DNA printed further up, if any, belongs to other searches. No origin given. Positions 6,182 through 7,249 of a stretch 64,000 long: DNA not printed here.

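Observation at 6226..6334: Leaderless TrmB-family regulator gene behind a textbook promoter overlapped by TGTCA/TGACA palindromes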

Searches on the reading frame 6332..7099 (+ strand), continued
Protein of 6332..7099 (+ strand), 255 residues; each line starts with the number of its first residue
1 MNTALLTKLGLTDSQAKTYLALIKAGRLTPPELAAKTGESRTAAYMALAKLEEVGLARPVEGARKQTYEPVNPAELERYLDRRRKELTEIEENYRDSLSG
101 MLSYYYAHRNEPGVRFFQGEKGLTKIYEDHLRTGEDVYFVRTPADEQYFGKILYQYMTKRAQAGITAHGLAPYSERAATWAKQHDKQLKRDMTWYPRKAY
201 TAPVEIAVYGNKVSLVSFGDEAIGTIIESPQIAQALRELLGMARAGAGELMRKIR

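Call 37: fold_search(model_id=the predicted structure, library=pdb)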
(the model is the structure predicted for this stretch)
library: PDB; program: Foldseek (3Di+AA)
matches with E <= 10: 1672; with E <= 0.001: 27
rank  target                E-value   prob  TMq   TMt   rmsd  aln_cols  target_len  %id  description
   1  5bpd_D                6.6e-15  1.00  0.39  0.39  10.0       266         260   17  Structure of TrmBL2, an archaeal chromatin protein, shows a novel mode of DNA binding. (released 2015-09-02)
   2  5bpd_C                1.1e-14  1.00  0.41  0.40  10.6       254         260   17  Structure of TrmBL2, an archaeal chromatin protein, shows a novel mode of DNA binding. (released 2015-09-02)
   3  5bpi_D                1.1e-13  1.00  0.38  0.38  10.9       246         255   19  Structure of TrmBL2, an archaeal chromatin protein, shows a novel mode of DNA binding. (released 2015-09-02)
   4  5box_A                1.2e-13  1.00  0.38  0.37  16.3       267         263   17  Structure of TrmBL2, an archaeal chromatin protein, shows a novel mode of DNA binding. (released 2015-09-02)
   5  5bqt_A                1.7e-13  1.00  0.42  0.41  16.1       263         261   18  Structure of TrmBL2, an archaeal chromatin protein, shows a novel mode of DNA binding. (released 2015-09-02)
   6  5bpi_C                2.0e-13  1.00  0.40  0.40  10.9       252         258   18  Structure of TrmBL2, an archaeal chromatin protein, shows a novel mode of DNA binding. (released 2015-09-02)
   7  5bpd_B                6.4e-13  1.00  0.37  0.36  15.9       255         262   16  Structure of TrmBL2, an archaeal chromatin protein, shows a novel mode of DNA binding. (released 2015-09-02)
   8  5bqt_B                1.1e-12  1.00  0.38  0.38  15.7       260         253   20  Structure of TrmBL2, an archaeal chromatin protein, shows a novel mode of DNA binding. (released 2015-09-02)
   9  6ehi_B                1.2e-05  1.00  0.39  0.58   4.9       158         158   11  NucT from Helicobacter pylori (released 2018-01-17)
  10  6ehi_D                3.7e-05  1.00  0.37  0.55   4.8       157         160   10  NucT from Helicobacter pylori (released 2018-01-17)
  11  6ehi_A                6.0e-05  1.00  0.39  0.59   4.9       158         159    9  NucT from Helicobacter pylori (released 2018-01-17)
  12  2o8r_B                7.2e-05  1.00  0.39  0.18   4.1       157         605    6  Crystal Structure of Polyphosphate Kinase from Porphyromonas Gingivalis (released 2006-12-19)
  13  7clg_B                2.7e-04  1.00  0.37  0.13   4.7       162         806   12  Crystal structure of the ATP-dependent restriction endonuclease SauUSI (released 2021-01-20)
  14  6oho_A                2.9e-04  1.00  0.35  0.17   7.5       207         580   10  Structure of human Phospholipase D2 catalytic domain (released 2020-02-19)
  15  4ggj                  4.0e-04  1.00  0.38  0.57   3.1       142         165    8  Crystal structure of Zucchini from mouse (mZuc / PLD6 / MitoPLD) (released 2012-10-10)
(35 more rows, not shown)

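Call 52: find_related_loci(query=A2, collection=metagenome_contigs, flank=400)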
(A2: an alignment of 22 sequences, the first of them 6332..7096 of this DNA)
Query A2 (255 aa) in metagenome_contigs; peptide patterns used: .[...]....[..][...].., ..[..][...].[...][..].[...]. (x = any residue, [..] = any of these).
375 stretches matched a pattern; 124 encode a relative of the query (tblastn E <= 1e-3); the best 80 are kept; 80 distinct loci.
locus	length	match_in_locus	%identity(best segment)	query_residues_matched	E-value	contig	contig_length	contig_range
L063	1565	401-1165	65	1-255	3e-116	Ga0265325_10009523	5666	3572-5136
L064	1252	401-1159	64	1-253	1e-122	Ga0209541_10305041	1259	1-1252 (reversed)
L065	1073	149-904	64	1-252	4e-122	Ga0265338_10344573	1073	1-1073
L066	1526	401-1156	61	1-253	1e-107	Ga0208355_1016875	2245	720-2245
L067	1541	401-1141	51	1-247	8e-85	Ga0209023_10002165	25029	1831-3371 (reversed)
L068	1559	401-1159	47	1-253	5e-81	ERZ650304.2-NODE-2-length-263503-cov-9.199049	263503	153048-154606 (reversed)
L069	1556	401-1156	47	1-252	3e-80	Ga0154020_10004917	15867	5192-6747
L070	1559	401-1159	43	1-253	2e-75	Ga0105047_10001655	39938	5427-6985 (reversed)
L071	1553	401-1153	45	1-251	9e-75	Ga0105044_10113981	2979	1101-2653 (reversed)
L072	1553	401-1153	44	1-251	2e-73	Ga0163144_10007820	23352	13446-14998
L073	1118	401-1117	46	1-239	3e-73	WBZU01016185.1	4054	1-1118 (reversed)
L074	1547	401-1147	43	1-247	1e-65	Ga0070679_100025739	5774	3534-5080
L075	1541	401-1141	42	1-247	4e-65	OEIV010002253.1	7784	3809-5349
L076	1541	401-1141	42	1-247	9e-65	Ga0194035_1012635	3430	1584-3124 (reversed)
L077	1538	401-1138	44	1-246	3e-63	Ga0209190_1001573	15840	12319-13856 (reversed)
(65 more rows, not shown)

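Call 53: search_protein_representatives(protein=window:6332-7096:+)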
Query: 255 residues. Proteins with E-value up to 0.001 (for the whole library): 5390; up to 1e-10: 1465; up to 1e-30: 53. The best 150 are listed.
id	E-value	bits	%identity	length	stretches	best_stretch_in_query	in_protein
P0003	3.4e-114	396.8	70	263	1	1-253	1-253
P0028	7.4e-100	349.9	62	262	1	1-253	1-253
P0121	1.5e-61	224.5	42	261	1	1-250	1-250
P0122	6.5e-61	222.4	44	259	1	1-248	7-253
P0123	2.3e-52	194.5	40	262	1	1-243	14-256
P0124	3.2e-52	194.0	40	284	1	1-252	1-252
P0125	1.4e-51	191.9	40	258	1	3-245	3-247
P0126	1.4e-51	191.8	43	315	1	1-243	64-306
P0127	2.6e-51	191.0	42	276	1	2-245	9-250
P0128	4.3e-51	190.3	40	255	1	1-254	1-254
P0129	1.1e-50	188.9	45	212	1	46-248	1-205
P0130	2.3e-50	187.9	41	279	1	1-242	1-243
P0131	1.8e-49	185.0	42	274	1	1-247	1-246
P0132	4.6e-48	180.3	42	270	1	2-250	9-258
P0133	4.9e-48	180.3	40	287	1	3-246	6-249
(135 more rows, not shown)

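Call 61: search_protein_families(library=padloc, proteins=[window:6332-7099:+], max_evalue=0.001)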
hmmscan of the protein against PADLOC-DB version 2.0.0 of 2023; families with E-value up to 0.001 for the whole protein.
window:6332-7099:+ (255 aa): 1 family
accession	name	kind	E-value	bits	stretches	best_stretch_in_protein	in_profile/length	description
PDLC01438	Csa3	-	0.0002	19.5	1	11-108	145-238/305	"CAS-I,CAS-II,CAS-III,CAS-IV,CAS-V,CAS-VI; associated_signaling"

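Call 62: search_protein_families(library=phrogs, proteins=[window:6332-7099:+], max_evalue=0.001)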
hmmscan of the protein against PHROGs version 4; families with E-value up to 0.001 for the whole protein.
window:6332-7099:+ (255 aa): 0 families
